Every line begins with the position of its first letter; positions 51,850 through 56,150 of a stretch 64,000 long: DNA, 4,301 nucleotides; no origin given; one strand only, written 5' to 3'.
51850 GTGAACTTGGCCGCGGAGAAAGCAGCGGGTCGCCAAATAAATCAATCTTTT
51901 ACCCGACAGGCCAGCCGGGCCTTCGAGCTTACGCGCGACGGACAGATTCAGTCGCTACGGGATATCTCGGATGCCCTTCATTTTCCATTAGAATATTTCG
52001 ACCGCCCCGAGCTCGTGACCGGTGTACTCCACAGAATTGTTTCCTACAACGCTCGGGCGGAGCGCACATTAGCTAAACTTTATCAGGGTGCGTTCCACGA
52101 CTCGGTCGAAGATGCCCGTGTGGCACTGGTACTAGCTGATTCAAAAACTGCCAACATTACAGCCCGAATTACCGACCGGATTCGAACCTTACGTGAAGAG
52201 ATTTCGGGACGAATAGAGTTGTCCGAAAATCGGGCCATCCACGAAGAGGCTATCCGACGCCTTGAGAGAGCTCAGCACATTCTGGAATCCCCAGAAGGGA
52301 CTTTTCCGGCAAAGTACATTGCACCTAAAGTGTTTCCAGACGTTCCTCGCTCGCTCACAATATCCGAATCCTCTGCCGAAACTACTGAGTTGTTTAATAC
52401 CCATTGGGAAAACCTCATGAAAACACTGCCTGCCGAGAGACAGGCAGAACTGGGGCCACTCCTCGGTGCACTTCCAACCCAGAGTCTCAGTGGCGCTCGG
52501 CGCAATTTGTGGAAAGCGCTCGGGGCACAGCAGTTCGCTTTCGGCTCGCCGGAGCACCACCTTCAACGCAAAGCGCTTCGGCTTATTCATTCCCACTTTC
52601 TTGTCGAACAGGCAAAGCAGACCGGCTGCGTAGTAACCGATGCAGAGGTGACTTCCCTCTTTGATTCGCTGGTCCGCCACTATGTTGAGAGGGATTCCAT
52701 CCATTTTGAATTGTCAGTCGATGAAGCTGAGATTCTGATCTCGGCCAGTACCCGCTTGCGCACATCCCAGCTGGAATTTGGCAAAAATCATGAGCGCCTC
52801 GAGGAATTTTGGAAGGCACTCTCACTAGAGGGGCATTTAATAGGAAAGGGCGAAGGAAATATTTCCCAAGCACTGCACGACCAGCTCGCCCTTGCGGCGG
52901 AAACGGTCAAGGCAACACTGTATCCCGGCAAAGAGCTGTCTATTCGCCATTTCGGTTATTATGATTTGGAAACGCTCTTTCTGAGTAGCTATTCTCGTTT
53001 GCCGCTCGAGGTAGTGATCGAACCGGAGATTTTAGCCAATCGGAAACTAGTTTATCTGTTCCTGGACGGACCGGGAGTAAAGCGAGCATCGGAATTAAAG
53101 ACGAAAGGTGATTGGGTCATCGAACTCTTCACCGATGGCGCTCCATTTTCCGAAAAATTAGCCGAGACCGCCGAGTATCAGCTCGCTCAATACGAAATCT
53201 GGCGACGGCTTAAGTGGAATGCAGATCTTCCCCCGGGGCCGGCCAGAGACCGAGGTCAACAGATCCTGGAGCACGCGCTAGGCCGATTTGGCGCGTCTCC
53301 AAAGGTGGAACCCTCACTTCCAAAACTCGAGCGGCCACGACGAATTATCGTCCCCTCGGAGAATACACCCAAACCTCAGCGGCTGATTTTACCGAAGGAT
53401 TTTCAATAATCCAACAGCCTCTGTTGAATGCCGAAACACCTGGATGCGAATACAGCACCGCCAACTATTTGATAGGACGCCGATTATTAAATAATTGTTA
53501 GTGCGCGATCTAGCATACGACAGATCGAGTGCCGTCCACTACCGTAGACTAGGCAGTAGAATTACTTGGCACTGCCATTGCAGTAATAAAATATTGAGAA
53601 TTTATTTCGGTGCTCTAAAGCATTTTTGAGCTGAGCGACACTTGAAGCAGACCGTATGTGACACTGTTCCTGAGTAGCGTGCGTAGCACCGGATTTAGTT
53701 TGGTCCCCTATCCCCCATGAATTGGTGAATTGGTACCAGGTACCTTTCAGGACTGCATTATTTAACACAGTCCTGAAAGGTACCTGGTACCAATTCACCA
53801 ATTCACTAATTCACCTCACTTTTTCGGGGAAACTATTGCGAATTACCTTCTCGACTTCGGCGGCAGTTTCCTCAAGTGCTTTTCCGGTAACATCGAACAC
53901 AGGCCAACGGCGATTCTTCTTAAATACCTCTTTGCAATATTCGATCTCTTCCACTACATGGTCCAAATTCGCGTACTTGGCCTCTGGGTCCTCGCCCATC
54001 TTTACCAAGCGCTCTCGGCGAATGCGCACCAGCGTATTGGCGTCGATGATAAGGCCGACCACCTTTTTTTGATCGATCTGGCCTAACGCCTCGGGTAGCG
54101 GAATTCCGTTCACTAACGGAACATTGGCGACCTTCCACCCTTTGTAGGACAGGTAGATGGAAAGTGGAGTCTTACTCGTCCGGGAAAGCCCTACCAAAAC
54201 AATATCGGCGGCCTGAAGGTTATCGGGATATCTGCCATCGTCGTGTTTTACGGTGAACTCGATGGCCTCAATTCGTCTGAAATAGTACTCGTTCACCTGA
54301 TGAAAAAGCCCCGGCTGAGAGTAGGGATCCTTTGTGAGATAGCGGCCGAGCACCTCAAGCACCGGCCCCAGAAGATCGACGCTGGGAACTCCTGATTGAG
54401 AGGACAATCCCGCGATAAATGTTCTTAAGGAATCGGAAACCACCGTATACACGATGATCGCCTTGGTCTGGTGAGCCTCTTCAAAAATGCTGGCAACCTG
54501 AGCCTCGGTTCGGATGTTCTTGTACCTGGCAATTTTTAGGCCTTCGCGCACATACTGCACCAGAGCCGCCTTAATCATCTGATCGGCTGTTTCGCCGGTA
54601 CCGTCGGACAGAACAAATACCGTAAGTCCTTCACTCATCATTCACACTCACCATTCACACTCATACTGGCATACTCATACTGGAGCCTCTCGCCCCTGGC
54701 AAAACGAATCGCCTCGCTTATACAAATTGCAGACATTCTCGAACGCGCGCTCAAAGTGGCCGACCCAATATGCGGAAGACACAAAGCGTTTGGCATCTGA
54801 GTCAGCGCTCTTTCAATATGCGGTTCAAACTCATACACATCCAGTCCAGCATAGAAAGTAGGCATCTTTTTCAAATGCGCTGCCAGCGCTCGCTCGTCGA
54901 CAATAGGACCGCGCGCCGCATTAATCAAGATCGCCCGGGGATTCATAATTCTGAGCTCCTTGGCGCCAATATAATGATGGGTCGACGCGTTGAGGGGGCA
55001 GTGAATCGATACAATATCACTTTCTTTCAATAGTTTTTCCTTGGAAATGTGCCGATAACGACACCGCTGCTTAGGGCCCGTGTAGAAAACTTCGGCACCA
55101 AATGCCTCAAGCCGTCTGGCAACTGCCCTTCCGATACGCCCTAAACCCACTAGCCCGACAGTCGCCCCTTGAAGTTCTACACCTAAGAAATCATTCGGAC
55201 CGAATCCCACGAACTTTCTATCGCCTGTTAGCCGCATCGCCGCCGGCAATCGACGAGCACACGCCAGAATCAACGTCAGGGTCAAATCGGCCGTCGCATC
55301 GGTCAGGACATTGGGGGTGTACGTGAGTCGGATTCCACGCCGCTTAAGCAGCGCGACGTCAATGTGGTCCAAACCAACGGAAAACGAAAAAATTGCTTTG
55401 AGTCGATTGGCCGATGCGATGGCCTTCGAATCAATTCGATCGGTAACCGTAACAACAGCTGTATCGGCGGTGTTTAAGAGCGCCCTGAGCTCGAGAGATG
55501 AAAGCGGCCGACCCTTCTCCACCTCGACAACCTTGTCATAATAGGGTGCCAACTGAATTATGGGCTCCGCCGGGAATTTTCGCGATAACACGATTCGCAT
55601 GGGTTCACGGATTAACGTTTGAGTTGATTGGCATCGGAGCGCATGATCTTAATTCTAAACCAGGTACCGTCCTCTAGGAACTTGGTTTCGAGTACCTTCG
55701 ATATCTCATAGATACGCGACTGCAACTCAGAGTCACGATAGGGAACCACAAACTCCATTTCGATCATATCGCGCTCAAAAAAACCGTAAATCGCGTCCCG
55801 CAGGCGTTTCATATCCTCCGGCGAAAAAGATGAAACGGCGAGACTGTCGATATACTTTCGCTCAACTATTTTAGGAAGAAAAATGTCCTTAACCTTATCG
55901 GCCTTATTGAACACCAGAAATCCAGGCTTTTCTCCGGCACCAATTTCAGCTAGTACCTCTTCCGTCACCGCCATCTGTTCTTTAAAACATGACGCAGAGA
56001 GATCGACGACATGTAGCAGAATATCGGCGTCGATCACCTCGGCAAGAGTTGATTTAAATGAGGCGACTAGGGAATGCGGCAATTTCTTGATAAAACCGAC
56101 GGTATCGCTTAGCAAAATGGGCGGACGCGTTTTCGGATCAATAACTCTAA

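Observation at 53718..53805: Perfect 38-bp inverted repeat with embedded KpnI-like palindromes and flanking aattcacc direct repeats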

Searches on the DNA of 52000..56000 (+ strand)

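Call 7: search_rna_families(source=window, start=52000, end=56000, threshold=evalue, max_evalue=1)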
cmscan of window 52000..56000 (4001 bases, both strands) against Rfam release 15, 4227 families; matches with E-value up to 1: 8.
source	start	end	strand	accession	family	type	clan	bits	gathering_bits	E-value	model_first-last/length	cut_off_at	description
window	53718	53805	+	RF04069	MIR6135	Gene; miRNA;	-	46.3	99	2.8e-06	19-104/122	no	MIR6135 microRNA precursor family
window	53719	53806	+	RF00918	mir-872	Gene; miRNA;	-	38.8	75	9.9e-06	1-81/81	no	mir-872 microRNA precursor family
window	53981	54041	-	RF01276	sR53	Gene; snRNA; snoRNA; CD-box;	-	35.1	49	1.9e-05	1-60/60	no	Small nucleolar RNA sR53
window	53709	53811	-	RF03331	mir-247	Gene; miRNA;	-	32.5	70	0.00011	1-89/89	no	mir-247 microRNA precursor family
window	53728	53795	+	RF03326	mir-312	Gene; miRNA;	-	31.1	55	0.00065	1-67/67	no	mir-312 microRNA precursor family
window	53731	53792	+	RF04302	mir-506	Gene; miRNA;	CL00140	29.3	84.5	0.0027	1-81/81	no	mir-506 microRNA precursor family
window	53731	53792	-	RF04302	mir-506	Gene; miRNA;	CL00140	27.3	84.5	0.01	1-81/81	no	mir-506 microRNA precursor family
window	53716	53803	+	RF00696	mir-203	Gene; miRNA;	-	23.6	65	0.052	1-80/80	no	mir-203 microRNA precursor family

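Call 56: search_dna_similar(query=window:53700-53830:+, collection=plasmids, mode=distant, max_evalue=1, max_rows=10)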
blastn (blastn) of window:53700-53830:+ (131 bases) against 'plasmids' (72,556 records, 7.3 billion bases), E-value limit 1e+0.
No match.

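Call 57: search_dna_similar(query=window:53700-53830:+, collection=phages, mode=distant, max_evalue=1, max_rows=10)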
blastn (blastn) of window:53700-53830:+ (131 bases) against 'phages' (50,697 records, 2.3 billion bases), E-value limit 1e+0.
Records with a match: 9; places in all: 9; records where one place covers at least 80% of the query: 0.
Best place of each record, by identity: 90-95% 9.
By first word of the organism name: Vibrio 9.
By host as written in the record: Vibrio harveyi 2; Vibrio alginolyticus ATCC 17749 2; Vibrio alginolyticus NBRC 15630 = ATCC 17749 2; Vibrio alginolyticus 2; Vibrio sp. 1.
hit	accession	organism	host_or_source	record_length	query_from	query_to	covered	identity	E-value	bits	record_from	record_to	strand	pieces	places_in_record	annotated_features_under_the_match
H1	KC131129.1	Vibrio phage VH7D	Vibrio harveyi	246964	102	127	20%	92.3%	4e-1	39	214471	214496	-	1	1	hypothetical protein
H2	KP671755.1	Vibrio phage ValKK3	Vibrio alginolyticus ATCC 17749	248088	102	127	20%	92.3%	4e-1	39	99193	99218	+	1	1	hypothetical protein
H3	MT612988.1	Vibrio phage vB_ValM_R10Z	Vibrio alginolyticus NBRC 15630 = ATCC ...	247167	102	127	20%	92.3%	4e-1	39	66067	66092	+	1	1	hypothetical protein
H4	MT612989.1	Vibrio phage vB_ValM_R11Z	Vibrio alginolyticus NBRC 15630 = ATCC ...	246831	102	127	20%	92.3%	4e-1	39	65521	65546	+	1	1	hypothetical protein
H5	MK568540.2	Vibrio phage Va3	Vibrio alginolyticus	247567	102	127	20%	92.3%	4e-1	39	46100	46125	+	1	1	hypothetical protein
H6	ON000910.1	Vibrio phage XZ1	Vibrio alginolyticus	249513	102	127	20%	92.3%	4e-1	39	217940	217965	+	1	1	hypothetical protein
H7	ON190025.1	Vibrio phage PVA23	Vibrio sp.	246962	102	127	20%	92.3%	4e-1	39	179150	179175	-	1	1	hypothetical protein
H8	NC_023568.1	Vibrio phage VH7D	Vibrio harveyi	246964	102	127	20%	92.3%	4e-1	39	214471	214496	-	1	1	inhibitor of host transcription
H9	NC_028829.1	Vibrio phage ValKK3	Vibrio alginolyticus ATCC 17749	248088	102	127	20%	92.3%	4e-1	39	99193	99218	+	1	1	inhibitor of host transcription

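Call 70: search_rna_families(sources=[L122, L129, L132, L137], threshold=evalue, max_evalue=1)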
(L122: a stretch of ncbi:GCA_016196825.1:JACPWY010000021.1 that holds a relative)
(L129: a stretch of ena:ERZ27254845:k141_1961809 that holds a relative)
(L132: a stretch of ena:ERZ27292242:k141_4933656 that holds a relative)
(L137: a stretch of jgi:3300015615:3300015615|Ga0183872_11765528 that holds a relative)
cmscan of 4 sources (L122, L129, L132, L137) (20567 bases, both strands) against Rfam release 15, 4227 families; matches with E-value up to 1: 4.
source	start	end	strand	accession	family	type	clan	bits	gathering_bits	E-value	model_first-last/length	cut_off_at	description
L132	3827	3881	-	RF03751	mir-7445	Gene; miRNA;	-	28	79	0.31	1-60/60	no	mir-7445 microRNA precursor family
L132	3830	3882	+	RF03751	mir-7445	Gene; miRNA;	-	26.4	79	0.79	1-60/60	no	mir-7445 microRNA precursor family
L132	3829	3881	-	RF00887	mir-802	Gene; miRNA;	-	24.1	86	0.64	20-72/94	no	mir-802 microRNA precursor family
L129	1459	1659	+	RF00234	glmS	Cis-reg; riboswitch;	-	23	37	0.093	1-167/167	no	glmS glucosamine-6-phosphate activated ribozyme aptamer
